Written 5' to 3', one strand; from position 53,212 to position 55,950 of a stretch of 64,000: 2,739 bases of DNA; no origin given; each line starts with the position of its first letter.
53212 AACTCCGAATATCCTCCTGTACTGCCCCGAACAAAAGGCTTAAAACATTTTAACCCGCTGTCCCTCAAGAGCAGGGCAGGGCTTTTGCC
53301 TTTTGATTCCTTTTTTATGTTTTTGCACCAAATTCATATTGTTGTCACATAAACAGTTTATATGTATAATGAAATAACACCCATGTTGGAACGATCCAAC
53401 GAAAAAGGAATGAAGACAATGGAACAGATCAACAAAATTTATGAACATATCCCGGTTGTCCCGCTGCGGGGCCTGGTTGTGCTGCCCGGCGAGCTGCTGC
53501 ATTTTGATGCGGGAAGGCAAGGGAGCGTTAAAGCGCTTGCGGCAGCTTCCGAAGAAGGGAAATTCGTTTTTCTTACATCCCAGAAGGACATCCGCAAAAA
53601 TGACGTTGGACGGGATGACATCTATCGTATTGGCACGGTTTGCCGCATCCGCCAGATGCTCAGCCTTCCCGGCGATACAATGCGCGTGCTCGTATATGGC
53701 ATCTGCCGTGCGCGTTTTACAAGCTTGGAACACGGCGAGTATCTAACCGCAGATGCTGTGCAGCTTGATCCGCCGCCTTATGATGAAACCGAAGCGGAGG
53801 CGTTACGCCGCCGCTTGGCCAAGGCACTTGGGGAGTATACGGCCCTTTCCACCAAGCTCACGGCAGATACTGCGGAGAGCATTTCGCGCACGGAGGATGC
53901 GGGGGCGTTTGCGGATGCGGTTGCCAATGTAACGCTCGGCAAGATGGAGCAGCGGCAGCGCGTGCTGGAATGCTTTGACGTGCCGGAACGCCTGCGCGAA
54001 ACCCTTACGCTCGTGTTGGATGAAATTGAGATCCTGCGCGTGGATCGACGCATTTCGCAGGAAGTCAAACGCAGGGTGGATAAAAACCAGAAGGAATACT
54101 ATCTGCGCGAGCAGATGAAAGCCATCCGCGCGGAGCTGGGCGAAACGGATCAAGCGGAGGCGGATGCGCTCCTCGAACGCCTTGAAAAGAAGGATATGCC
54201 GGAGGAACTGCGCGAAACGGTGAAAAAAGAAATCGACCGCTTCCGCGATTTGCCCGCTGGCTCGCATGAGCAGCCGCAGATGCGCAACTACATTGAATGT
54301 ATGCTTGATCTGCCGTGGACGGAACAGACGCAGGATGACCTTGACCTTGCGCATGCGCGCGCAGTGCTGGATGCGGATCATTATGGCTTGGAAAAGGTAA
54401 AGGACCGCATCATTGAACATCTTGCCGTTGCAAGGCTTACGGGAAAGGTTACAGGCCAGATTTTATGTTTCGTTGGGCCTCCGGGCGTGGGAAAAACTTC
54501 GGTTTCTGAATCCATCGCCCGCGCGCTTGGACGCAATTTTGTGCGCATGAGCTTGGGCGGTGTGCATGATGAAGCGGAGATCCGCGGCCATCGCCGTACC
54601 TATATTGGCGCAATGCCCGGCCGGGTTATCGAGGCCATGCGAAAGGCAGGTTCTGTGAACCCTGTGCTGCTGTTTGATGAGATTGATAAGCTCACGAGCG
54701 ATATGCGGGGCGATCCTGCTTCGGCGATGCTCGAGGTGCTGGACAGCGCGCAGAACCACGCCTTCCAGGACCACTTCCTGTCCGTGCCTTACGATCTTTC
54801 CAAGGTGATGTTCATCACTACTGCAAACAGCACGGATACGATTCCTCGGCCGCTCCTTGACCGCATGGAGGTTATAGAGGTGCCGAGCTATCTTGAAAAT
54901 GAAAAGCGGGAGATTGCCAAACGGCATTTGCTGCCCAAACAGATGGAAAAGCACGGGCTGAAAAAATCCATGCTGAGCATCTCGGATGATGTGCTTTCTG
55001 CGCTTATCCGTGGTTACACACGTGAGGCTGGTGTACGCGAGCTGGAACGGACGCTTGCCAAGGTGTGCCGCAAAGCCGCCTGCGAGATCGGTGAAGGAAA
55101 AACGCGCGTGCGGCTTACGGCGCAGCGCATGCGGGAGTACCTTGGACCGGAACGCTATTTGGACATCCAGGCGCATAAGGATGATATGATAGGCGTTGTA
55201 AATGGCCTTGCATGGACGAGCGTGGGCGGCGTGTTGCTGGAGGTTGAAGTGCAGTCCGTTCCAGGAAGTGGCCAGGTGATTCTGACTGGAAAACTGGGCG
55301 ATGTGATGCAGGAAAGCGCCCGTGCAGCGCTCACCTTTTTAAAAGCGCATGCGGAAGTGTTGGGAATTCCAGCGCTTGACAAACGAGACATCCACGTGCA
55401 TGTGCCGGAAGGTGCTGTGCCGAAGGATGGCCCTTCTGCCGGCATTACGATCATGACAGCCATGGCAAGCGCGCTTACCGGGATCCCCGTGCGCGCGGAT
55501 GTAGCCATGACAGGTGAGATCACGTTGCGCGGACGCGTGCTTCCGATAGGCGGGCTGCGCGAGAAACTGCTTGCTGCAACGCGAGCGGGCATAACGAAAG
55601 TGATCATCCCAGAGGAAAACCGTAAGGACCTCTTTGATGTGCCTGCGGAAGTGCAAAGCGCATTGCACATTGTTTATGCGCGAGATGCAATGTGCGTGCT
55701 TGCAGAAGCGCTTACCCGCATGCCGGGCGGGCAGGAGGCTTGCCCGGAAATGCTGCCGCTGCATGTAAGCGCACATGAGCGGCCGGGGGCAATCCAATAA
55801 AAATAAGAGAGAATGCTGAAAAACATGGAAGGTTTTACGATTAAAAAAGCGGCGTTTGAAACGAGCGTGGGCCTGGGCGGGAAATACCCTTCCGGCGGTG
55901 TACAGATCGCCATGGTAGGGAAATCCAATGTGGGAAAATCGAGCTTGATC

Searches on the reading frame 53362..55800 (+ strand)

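Call 39: search_protein_families(library=pfam, proteins=[window:53362-55800:+], max_evalue=0.0001)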
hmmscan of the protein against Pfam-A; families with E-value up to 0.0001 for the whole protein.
window:53362-55800:+ (812 aa): 10 families
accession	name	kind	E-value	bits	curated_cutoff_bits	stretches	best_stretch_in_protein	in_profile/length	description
PF05362.19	Lon_C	-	2e-83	279.5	21.1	1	586-785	3-204/205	Lon protease (S16) C-terminal proteolytic domain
PF02190.22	LON_substr_bdg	-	1.4e-38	133.2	28.7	1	30-218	2-198/200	ATP-dependent protease La (LON) substrate-binding domain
PF00004.35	AAA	-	1.9e-26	93.5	21.2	1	368-505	1-126/131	ATPase family associated with various cellular activities (AAA)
PF22667.2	Lon_lid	-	1.7e-22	79.2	27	1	529-580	1-52/57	Lon protease AAA+ ATPase lid domain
PF07728.20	AAA_5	-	8.2e-10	39.3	22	1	368-501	2-138/139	AAA domain (dynein-related subfamily)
PF13541.12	ChlI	-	1.2e-07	32.1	27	1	628-753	1-121/121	Subunit ChlI of Mg-chelatase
PF08298.17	AAA_PrkA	-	5.4e-06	26.1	25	1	337-391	58-111/358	PrkA AAA domain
PF13401.12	AAA_22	-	4.3e-05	24.3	27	0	364-465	4-109/130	AAA domain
PF07724.20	AAA_2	-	7.3e-05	23.3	27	0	369-493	7-128/166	AAA domain (Cdc48 subfamily)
PF05496.18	RuvB_N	-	7.9e-05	22.9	27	0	338-397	7-65/159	Holliday junction DNA helicase RuvB P-loop domain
